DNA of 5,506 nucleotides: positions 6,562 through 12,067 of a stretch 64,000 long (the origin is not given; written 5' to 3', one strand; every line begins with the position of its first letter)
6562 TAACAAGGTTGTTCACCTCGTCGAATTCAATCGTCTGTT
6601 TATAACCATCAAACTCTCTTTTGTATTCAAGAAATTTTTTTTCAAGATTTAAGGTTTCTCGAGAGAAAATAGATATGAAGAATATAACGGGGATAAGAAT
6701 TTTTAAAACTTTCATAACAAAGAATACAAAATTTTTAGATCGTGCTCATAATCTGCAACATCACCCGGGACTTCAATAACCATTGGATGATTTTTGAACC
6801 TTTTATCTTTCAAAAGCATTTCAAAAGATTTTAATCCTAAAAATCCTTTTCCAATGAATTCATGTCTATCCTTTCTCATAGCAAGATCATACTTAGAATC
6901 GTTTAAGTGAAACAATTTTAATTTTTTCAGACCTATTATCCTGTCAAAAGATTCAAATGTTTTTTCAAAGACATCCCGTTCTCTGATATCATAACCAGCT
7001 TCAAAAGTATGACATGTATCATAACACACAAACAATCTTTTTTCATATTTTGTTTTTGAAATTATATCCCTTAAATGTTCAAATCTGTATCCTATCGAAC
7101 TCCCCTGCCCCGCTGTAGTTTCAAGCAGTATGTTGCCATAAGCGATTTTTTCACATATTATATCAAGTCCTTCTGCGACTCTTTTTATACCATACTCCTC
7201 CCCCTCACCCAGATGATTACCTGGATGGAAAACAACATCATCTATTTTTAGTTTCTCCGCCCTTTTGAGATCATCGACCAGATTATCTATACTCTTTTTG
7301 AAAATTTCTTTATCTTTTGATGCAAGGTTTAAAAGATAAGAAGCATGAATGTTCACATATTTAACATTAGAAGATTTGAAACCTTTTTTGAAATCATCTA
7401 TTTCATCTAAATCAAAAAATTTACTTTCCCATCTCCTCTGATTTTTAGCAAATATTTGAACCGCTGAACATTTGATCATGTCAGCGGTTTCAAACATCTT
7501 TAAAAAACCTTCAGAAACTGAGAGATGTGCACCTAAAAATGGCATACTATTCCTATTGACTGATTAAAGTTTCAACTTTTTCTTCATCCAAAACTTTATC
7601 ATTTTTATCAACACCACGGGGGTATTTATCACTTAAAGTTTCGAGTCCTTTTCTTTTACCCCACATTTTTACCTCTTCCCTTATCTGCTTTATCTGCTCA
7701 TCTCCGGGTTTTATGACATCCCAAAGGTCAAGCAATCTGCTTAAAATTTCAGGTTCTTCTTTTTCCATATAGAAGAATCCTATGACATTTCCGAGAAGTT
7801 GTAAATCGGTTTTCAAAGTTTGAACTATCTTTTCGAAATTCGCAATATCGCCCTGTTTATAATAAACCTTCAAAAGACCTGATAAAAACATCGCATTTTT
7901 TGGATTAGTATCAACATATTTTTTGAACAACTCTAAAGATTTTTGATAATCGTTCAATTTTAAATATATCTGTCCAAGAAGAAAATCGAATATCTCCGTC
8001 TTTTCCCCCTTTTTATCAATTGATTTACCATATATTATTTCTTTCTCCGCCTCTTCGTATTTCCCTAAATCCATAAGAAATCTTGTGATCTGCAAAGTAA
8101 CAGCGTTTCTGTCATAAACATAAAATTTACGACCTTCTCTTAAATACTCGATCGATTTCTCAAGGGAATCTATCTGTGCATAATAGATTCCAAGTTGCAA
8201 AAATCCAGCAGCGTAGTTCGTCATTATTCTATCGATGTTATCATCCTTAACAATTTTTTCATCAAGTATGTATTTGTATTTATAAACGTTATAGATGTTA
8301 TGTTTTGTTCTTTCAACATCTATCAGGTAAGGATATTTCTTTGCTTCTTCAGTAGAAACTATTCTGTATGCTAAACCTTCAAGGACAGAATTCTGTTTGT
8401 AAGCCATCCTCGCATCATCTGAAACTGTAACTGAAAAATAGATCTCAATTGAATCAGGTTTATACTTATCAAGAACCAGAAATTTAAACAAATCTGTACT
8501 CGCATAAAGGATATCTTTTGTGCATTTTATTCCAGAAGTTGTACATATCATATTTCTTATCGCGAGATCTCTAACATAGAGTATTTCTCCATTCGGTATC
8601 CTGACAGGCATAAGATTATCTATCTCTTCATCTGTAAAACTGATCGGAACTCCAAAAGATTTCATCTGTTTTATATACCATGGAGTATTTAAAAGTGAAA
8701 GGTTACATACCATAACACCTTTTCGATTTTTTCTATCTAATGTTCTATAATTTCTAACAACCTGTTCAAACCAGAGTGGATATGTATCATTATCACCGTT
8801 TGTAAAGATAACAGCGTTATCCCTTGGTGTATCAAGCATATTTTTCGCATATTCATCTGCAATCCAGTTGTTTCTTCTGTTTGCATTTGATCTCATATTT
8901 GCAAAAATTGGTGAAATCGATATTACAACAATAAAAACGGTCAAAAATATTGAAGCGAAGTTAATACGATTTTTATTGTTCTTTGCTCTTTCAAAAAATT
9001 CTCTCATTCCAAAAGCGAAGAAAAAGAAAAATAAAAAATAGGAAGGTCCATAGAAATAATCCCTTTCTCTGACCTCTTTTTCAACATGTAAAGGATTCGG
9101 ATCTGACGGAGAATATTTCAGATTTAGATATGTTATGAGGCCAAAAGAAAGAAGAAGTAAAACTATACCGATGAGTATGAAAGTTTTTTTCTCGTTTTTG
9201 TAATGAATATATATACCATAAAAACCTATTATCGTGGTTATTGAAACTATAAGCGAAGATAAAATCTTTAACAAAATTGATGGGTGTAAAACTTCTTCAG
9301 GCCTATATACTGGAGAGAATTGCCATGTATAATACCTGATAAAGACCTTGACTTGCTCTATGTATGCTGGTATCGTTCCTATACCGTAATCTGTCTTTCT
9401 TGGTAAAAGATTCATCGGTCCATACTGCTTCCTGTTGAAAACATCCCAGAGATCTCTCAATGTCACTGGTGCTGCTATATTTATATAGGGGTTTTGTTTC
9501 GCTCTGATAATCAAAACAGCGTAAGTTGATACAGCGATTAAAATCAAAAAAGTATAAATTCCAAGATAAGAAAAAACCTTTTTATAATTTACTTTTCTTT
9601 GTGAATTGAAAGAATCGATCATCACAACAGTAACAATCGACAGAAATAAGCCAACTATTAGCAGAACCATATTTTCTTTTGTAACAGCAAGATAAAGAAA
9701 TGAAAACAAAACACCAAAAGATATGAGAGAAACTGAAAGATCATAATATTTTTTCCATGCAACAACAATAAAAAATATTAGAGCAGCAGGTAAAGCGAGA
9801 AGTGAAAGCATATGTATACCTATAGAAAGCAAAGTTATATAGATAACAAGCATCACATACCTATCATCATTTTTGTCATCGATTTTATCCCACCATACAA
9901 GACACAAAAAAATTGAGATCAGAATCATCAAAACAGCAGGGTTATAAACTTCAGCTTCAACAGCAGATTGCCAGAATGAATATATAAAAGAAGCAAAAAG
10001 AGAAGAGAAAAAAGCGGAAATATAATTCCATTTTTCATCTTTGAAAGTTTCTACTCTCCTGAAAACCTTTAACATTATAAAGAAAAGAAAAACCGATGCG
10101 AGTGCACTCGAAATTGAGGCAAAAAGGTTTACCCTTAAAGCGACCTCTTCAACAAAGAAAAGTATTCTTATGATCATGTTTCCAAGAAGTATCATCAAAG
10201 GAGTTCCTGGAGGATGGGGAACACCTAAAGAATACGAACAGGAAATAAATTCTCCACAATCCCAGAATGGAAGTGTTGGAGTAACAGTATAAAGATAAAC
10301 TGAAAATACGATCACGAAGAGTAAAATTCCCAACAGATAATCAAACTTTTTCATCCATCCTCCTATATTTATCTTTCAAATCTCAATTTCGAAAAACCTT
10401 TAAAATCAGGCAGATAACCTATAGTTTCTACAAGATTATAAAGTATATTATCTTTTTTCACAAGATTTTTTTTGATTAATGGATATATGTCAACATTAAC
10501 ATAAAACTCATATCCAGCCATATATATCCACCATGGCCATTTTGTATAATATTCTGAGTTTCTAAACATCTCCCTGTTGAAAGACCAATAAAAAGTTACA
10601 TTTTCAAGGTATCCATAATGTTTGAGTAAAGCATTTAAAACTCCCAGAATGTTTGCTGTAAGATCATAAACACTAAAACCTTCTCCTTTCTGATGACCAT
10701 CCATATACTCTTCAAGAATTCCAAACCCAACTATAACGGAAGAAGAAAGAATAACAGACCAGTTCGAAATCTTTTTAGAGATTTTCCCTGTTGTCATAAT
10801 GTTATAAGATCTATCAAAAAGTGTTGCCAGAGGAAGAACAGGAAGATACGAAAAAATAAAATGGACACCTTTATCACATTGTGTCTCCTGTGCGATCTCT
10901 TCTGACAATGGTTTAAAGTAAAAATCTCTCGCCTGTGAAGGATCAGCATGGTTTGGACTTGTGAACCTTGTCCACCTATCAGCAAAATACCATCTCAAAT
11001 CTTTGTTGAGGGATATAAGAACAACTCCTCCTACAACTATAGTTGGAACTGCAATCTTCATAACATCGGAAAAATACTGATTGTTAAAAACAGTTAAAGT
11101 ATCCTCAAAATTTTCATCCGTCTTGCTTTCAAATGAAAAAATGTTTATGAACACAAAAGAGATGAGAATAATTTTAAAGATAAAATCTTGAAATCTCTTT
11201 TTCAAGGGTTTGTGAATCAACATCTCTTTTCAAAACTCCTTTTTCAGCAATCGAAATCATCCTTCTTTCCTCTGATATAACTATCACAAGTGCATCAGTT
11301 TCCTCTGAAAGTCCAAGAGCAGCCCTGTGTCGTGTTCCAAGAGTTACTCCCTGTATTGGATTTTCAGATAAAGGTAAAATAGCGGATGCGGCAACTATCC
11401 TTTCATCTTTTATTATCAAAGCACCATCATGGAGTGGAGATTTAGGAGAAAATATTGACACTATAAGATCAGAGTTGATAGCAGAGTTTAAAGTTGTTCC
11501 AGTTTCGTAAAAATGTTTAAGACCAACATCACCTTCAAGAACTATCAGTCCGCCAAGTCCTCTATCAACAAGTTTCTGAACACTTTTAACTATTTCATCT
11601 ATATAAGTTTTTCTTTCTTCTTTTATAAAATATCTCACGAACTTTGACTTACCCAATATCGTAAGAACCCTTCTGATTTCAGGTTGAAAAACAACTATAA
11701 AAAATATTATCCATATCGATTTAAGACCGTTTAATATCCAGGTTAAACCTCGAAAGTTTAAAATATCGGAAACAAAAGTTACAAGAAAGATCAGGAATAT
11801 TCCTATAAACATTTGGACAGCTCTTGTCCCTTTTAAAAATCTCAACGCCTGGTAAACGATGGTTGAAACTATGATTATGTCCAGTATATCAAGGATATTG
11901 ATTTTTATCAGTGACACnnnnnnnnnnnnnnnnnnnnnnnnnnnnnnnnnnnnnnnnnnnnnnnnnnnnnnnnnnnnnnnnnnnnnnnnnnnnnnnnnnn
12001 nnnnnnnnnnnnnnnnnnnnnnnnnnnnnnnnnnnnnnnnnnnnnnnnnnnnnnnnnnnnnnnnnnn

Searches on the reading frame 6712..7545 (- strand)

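Call 43: search_protein_families(library=pfam, proteins=[window:6712-7545:-], max_evalue=0.00001)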
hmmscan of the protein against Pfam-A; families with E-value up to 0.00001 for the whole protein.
window:6712-7545:- (277 aa): 1 family
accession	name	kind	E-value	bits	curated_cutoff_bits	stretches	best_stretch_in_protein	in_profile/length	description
PF01261.30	AP_endonuc_2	-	4.1e-51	174.5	31.1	1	25-275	8-248/249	Xylose isomerase-like TIM barrel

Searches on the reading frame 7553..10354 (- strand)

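Call 43: search_protein_families(library=pfam, proteins=[window:7553-10354:-], max_evalue=0.00001)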
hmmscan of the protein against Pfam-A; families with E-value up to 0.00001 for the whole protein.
window:7553-10354:- (933 aa): 2 families
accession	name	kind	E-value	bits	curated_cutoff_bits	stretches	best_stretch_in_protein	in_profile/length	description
PF11028.14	TMEM260-like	-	1.5e-41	142.6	24.2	1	32-202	1-177/179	Protein O-mannosyl-transferase TMEM260-like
PF13181.12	TPR_8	-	5.3e-06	26.6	25.7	0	791-820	5-34/34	Tetratricopeptide repeat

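Call 88: search_protein_families(library=ncbifam, proteins=[window:7553-10354:-], max_evalue=0.00001)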
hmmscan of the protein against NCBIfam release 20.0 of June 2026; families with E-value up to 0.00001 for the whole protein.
window:7553-10354:- (933 aa): 0 families

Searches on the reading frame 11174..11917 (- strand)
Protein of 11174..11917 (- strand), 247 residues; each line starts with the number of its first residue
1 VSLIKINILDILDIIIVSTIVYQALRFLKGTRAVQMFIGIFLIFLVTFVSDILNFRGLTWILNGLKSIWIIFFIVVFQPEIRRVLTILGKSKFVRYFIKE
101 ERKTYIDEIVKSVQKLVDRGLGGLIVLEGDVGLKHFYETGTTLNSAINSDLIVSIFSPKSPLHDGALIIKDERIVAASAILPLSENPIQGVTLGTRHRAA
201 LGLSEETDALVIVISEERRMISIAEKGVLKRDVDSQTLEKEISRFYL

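Call 43: search_protein_families(library=pfam, proteins=[window:11174-11917:-], max_evalue=0.00001)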
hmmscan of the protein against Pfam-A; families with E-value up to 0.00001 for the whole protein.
window:11174-11917:- (247 aa): 2 families
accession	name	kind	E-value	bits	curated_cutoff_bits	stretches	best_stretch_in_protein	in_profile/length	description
PF02457.21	DAC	-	2.5e-38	130.8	27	1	111-228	2-118/119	DisA bacterial checkpoint controller nucleotide-binding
PF19293.4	CdaA_N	-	1.6e-11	44.7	23.8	1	4-81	3-81/81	CdaA N-terminal transmembrane domain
